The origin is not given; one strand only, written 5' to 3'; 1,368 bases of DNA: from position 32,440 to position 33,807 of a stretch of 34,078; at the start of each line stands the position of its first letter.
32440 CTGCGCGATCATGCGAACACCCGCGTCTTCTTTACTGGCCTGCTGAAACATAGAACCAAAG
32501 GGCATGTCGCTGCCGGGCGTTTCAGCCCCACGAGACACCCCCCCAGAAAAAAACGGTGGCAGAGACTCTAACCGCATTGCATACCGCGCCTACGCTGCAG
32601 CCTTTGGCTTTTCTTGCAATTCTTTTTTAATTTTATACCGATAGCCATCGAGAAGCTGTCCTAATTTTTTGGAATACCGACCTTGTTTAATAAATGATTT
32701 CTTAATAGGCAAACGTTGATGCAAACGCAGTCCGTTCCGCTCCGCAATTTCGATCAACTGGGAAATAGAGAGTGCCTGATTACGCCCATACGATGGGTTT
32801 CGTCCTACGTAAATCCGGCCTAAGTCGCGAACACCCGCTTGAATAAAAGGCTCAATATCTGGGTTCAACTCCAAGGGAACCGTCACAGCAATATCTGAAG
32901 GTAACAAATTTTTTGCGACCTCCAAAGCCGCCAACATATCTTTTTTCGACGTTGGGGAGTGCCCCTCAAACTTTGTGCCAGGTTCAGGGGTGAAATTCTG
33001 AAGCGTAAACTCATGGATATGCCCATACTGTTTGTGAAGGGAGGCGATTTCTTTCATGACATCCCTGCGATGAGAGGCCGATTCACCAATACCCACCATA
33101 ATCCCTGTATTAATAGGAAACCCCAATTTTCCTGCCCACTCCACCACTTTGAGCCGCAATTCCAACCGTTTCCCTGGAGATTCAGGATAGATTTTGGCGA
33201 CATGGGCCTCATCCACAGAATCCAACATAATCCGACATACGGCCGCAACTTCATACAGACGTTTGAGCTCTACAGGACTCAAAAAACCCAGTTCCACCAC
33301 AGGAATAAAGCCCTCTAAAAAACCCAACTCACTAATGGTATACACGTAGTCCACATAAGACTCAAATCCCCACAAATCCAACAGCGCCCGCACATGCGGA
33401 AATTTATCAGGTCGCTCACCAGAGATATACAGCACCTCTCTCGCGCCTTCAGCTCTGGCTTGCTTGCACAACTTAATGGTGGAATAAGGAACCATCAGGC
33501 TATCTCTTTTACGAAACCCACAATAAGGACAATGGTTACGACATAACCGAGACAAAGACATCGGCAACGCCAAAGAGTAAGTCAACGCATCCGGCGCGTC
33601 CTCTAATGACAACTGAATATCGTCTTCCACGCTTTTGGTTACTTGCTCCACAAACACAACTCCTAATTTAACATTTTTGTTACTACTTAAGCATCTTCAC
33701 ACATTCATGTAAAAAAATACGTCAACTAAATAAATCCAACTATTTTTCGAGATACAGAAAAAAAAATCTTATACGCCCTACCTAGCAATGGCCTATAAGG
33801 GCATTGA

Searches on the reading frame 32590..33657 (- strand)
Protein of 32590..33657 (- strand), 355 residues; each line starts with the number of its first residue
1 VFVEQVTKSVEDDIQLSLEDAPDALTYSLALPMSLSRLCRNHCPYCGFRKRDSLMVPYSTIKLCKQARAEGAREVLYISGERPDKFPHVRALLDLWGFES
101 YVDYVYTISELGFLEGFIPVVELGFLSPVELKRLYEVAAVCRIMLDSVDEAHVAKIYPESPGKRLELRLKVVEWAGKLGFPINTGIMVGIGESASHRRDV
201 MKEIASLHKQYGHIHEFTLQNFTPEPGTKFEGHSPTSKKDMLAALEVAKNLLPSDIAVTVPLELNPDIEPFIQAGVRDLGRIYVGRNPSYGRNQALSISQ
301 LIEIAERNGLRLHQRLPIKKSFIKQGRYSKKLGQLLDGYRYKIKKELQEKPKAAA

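Call 33: search_protein_families(library=pfam, proteins=[window:32590-33657:-], max_evalue=0.05)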
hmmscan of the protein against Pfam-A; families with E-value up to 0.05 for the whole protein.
window:32590-33657:- (355 aa): 1 family
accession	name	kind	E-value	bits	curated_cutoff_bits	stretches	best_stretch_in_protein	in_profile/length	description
PF04055.27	Radical_SAM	-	1.2e-10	42.3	29.5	1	34-203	2-165/166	Radical SAM superfamily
